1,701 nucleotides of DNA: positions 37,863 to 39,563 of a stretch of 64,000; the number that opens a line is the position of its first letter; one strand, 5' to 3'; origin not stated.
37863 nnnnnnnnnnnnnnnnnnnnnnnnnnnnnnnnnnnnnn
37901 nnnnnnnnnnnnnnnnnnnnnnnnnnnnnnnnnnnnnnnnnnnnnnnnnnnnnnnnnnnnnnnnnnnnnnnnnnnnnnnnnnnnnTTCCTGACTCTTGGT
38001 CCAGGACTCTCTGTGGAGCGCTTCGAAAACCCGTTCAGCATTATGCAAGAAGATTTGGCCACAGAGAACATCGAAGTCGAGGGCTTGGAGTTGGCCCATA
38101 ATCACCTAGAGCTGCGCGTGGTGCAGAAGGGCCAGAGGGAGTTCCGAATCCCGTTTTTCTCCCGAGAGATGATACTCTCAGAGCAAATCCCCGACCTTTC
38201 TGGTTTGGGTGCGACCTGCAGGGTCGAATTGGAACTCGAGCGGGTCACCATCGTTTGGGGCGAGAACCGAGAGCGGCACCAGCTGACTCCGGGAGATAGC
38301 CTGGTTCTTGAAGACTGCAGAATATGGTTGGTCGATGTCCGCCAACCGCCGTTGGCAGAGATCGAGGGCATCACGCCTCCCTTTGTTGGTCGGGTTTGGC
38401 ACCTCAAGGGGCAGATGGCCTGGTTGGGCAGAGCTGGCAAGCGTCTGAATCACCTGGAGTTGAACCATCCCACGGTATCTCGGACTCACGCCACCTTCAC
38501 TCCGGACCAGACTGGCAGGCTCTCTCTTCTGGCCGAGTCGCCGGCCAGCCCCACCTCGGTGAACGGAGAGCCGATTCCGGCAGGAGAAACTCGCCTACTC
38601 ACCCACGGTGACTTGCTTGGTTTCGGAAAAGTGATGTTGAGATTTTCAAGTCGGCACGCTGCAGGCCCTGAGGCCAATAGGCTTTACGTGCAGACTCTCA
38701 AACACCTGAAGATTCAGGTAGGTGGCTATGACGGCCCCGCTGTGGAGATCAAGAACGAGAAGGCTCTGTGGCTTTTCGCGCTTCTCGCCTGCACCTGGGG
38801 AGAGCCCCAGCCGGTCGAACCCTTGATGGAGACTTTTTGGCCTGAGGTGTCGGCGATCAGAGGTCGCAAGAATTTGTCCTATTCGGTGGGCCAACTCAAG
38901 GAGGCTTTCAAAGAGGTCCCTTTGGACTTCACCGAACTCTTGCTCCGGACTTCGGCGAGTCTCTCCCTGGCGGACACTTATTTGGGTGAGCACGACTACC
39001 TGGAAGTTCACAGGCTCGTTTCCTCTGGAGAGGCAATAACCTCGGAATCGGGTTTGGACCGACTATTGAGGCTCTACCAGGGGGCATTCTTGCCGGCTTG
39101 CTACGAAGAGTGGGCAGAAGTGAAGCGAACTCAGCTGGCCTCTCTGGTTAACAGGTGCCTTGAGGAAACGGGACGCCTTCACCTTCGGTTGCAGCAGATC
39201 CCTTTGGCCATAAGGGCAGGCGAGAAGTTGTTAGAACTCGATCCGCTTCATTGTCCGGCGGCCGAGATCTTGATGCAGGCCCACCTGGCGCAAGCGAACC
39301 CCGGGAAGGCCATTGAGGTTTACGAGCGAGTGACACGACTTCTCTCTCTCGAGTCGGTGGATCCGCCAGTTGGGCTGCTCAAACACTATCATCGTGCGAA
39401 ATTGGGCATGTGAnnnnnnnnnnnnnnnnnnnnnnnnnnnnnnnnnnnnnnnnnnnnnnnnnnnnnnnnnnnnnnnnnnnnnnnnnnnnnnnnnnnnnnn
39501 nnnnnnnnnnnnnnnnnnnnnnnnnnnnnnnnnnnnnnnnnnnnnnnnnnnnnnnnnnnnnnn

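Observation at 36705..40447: Receptor-topology Ser/Thr kinase coupled to an FHA-SARP regulator and a GspF-like platform protein in one operon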

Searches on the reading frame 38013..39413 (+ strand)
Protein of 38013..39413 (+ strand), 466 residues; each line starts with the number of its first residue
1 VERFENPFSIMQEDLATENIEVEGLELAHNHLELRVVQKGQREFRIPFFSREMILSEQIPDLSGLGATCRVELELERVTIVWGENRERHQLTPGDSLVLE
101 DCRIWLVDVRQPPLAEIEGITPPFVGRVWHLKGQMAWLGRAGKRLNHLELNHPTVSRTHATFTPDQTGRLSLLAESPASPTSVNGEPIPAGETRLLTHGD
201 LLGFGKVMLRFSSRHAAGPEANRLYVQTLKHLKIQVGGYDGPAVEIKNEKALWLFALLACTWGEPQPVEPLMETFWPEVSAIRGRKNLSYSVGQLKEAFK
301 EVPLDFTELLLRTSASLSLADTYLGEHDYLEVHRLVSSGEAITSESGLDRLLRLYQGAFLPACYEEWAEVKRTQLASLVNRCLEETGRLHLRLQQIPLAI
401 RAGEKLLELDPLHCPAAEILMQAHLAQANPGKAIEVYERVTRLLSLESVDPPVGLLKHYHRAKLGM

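Call 4: search_protein_families(library=pfam, proteins=[window:38013-39413:+], max_evalue=0.01)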
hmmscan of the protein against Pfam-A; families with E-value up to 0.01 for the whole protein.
window:38013-39413:+ (466 aa): 4 families
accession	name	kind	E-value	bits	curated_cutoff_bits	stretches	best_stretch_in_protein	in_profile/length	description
PF03704.23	BTAD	-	1.4e-09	38.9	22.1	1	343-453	24-136/146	Bacterial transcriptional activator domain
PF00498.31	FHA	-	2.1e-08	34.9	20.7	1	138-205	3-67/67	FHA domain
PF07719.23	TPR_2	-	0.00026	21.3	27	0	383-412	4-33/34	Tetratricopeptide repeat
PF13428.12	TPR_14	-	0.0015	19.5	23.5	0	419-442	6-29/44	Tetratricopeptide repeat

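Call 13: find_homologous_proteins(query=window:38013-39413:+, max_evalue=0.001)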
Query window:38013-39413:+ (466 aa): 22 proteins with E <= 0.001 among 8000 candidates.
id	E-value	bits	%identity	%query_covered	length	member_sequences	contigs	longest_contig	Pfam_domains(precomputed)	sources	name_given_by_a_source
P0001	0.0e+0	1056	100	100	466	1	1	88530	PF03704.24,PF00498.32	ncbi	-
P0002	3.1e-174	598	60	98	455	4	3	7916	PF03704.24,PF00498.32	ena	-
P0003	3.8e-154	532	54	97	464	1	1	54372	PF03704.24,PF00498.32,PF16697.11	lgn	-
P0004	1.3e-151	524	53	98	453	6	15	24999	PF03704.24,PF00498.32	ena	-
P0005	8.3e-150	518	53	98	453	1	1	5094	PF03704.24,PF00498.32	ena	-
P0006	5.7e-130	452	49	97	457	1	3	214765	PF03704.24,PF00498.32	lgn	-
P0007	9.8e-125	435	46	97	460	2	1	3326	PF03704.24,PF00498.32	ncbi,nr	ncbi:MAG: FHA domain-containing protein [Candidatus Eremiobacteraeota bacterium]|nr:FHA domain-conta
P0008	1.7e-124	434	45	97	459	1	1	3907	PF03704.24,PF00498.32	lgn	-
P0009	2.0e-124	434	48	99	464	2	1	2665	PF00498.32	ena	-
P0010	1.4e-122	428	45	97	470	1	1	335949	PF03704.24,PF00498.32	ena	-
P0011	2.2e-122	427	46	98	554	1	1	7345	PF03704.24,PF00498.32,PF16697.11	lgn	-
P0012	2.4e-121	424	46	97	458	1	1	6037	PF03704.24,PF00498.32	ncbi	-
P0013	1.2e-117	412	44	97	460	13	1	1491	PF03704.24,PF00498.32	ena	-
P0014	1.0e-114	402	44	100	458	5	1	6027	PF00498.32,PF16697.11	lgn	-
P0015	2.0e-113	398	44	97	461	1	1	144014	PF03704.24,PF00498.32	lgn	-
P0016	1.5e-111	392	44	97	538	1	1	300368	PF03704.24,PF00498.32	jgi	jgi:DNA-binding SARP family transcriptional activator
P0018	1.9e-110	388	41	100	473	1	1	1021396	PF03704.24,PF00498.32,PF16697.11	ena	-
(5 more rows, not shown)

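Call 14: find_encoding_contigs(protein=P0018, flank=10000, max_places=2)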
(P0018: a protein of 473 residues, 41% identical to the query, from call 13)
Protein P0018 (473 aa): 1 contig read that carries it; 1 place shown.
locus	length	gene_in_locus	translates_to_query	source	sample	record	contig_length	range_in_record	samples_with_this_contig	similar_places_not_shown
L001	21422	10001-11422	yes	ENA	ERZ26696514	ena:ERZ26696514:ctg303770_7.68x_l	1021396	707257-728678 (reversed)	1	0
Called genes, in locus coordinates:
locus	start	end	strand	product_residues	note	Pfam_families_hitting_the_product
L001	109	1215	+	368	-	PF01476:LysM (faint)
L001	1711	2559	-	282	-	PF00072:Response_reg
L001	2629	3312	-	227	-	-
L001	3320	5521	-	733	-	PF00924:MS_channel_2nd, PF21082:MS_channel_3rd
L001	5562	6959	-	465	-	-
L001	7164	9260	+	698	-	PF01432:Peptidase_M3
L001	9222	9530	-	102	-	-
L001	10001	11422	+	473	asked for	PF16697:Yop-YscD_cpl (faint), PF00498:FHA, PF03704:BTAD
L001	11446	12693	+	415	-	PF00069:Pkinase, PF03109:ABC1 (faint), PF07714:PK_Tyr_Ser-Thr, PF06293:Kdo (weak)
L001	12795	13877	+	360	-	PF00482:T2SSF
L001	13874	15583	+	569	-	-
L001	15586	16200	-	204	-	PF07963:N_methyl (faint)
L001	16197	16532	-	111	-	-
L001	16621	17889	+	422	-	PF00069:Pkinase, PF07714:PK_Tyr_Ser-Thr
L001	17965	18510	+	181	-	-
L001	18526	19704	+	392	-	PF02517:Rce1-like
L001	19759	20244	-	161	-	-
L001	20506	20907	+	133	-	-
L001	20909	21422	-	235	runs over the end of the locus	PF00106:adh_short, PF01370:Epimerase (weak), PF08659:KR (faint), PF13561:adh_short_C2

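Call 15: find_encoding_contigs(protein=P0016, flank=10000, max_places=2)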
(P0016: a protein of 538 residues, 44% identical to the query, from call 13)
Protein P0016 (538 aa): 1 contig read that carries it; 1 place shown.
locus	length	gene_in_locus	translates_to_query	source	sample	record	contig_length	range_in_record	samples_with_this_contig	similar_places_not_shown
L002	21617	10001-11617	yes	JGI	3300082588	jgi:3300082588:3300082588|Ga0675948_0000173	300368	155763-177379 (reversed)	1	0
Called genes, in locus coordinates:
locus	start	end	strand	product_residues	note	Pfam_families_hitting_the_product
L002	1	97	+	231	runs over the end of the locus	-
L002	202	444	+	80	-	-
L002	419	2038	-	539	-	-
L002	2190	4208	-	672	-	-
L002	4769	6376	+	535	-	PF00512:HisKA, PF02518:HATPase_c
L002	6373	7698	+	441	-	-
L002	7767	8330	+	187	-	PF13451:zf_Tbcl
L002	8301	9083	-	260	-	PF13649:Methyltransf_25, PF13847:Methyltransf_31, PF08241:Methyltransf_11, PF08242:Methyltransf_12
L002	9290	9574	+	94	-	PF01192:RNA_pol_Rpb6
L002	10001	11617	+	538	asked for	PF00498:FHA, PF03704:BTAD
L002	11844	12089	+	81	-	-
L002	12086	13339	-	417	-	PF00069:Pkinase, PF07714:PK_Tyr_Ser-Thr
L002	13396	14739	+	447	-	PF00482:T2SSF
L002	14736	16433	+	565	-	-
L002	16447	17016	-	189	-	-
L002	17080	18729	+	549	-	PF03109:ABC1 (faint), PF00069:Pkinase, PF07714:PK_Tyr_Ser-Thr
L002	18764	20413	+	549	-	PF13439:Glyco_transf_4 (faint), PF13579:Glyco_trans_4_4, PF00534:Glycos_transf_1, PF13692:Glyco_trans_1_4 (faint)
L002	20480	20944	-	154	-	-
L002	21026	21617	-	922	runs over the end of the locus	-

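Call 16: find_encoding_contigs(protein=P0010, flank=10000, max_places=2)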
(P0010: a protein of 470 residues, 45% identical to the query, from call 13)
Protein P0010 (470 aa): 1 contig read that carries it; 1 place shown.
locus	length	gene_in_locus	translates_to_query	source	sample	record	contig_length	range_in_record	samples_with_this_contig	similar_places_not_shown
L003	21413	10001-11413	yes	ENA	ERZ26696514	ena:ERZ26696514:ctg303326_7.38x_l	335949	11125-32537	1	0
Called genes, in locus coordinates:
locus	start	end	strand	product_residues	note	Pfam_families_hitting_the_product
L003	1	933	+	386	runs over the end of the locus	PF01594:AI-2E_transport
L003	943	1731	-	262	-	-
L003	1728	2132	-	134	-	PF04545:Sigma70_r4 (weak), PF08281:Sigma70_r4_2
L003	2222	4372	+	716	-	PF04932:Wzy_C, PF13424:TPR_12 (faint), PF13181:TPR_8 (faint), PF00515:TPR_1 (faint), PF07719:TPR_2 (faint), PF13432:TPR_16 (faint)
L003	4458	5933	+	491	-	PF00370:FGGY_N, PF02782:FGGY_C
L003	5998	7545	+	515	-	PF00890:FAD_binding_2 (faint), PF01266:DAO, PF12831:FAD_oxidored, PF16901:DAO_C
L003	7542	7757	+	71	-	-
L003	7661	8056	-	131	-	-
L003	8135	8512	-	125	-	-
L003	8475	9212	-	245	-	PF13451:zf_Tbcl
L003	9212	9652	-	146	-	PF03734:YkuD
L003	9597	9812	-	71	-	-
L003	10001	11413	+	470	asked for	PF00498:FHA (weak), PF03704:BTAD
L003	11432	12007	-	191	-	-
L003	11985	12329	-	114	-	-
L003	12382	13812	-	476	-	-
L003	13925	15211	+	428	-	PF00069:Pkinase, PF07714:PK_Tyr_Ser-Thr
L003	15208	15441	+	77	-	PF17032:Zn_ribbon_15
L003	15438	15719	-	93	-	-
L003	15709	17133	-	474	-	-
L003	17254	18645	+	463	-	PF10009:DUF2252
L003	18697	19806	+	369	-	-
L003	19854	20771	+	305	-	-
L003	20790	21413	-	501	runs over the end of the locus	-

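Call 22: find_related_loci(query=A1, collection=genome_contigs, flank=10000)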
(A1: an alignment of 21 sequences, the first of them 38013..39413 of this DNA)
Query A1 (466 aa) in genome_contigs; peptide patterns used: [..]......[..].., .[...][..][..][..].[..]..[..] (x = any residue, [..] = any of these).
51 stretches matched a pattern; 8 encode a relative of the query (tblastn E <= 1e-3); 7 distinct loci.
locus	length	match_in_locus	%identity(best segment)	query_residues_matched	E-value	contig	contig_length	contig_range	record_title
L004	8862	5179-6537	54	11-466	2e-157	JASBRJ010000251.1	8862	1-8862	MAG: bacterium isolate BWSM_10 k141_1632609, whole genome shotgun sequence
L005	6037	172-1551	45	9-466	5e-128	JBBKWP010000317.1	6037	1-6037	MAG: Candidatus Xenobia bacterium isolate metabat_bins.273 k119_4275105, whole genome shotgun sequence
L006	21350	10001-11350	44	17-466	3e-124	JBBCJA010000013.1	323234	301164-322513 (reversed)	MAG: Selenomonadaceae bacterium isolate MAG_CPA_14 P10A_000000003634, whole genome shotgun sequence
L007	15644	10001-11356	33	8-463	1e-61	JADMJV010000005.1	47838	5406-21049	MAG: bacterium isolate MAG_50 NODE_843_length_47838_cov_5.941465, whole genome shotgun sequence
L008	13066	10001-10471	39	81-239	1e-23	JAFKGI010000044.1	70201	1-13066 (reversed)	MAG: Vulcanimicrobiota bacterium isolate SCN18_25_8_15_R3_B_62_28 SCN18_25_8_15_R3_B_scaffold_267, whole genome shotgun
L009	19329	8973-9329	39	94-211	4e-20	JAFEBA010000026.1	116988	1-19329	Bacterium isolate SZAS-1 EREM-KAN-1__26__length-116988, whole genome shotgun sequence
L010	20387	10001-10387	36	81-211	1e-16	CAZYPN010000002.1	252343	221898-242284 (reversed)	MAG TPA_asm: uncultured Burkholderiales bacterium isolate SRP329715_co1_2 genome assembly, contig: NODE_19_length_252343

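Call 25: search_protein_families(library=ncbifam, proteins=[window:38013-39413:+], max_evalue=0.1)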
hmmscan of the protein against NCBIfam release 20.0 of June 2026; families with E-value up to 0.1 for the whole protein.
window:38013-39413:+ (466 aa): 2 families
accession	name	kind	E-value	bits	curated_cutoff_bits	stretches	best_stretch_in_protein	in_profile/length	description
NF052415.1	T3SS_chap_SctY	equivalog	0.00092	19.7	70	1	381-457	7-83/106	type III secretion apparatus assembly chaperone SctY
NF033760.1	gliding_GltG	equivalog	0.014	14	650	1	146-217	34-102/650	adventurous gliding motility protein GltG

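Call 26: predict_structure(alignment_id=A1)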
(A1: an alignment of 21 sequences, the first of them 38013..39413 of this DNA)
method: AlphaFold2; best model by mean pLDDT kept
length: 466 residues; sequences in the alignment: 21
mean_pLDDT: 81.7   pTM: 0.55
mean pLDDT of the five models: 81.7, 81.6, 77.1, 77.1, 72.2
residues with pLDDT >= 90: 200; 70-90: 183; 50-70: 50; < 50: 33
segments of 3 or more residues with pLDDT < 50: 1-26, 143-145, 215-218
pLDDT, mean of each block of 10 residues (from residue 1): 38 33 49 73 72 81 66 84 79 69 70 72 72 76 62 78 75 83 86 81 87 57 87 87 90 95 92 92 93 93 83 89 88 92 87 92 93 96 98 96 95 96 95 96 93 93 86
secondary structure, 60 per line:
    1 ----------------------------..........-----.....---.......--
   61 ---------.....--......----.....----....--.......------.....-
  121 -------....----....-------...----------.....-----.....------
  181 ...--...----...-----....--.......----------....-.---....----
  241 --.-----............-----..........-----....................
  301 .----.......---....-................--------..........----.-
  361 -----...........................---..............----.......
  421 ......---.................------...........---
elements in order: E29-38 E44-48 E52-54 H55-58 E70-74 E77-82 E87-91 E96-99 E102-108 E115-119 E128-131 E136-139 E147-149 E160-164 E170-174 E181-183 E186-188 E193-195 E201-204 E207-213 E224-227 E233-236 H249-260 H268-275 H281-301 H306-309 E310-312 E316-319 E324-327 H328-336 H345-354 H366-392 H396-409 H414-426 H430-446 H453-463
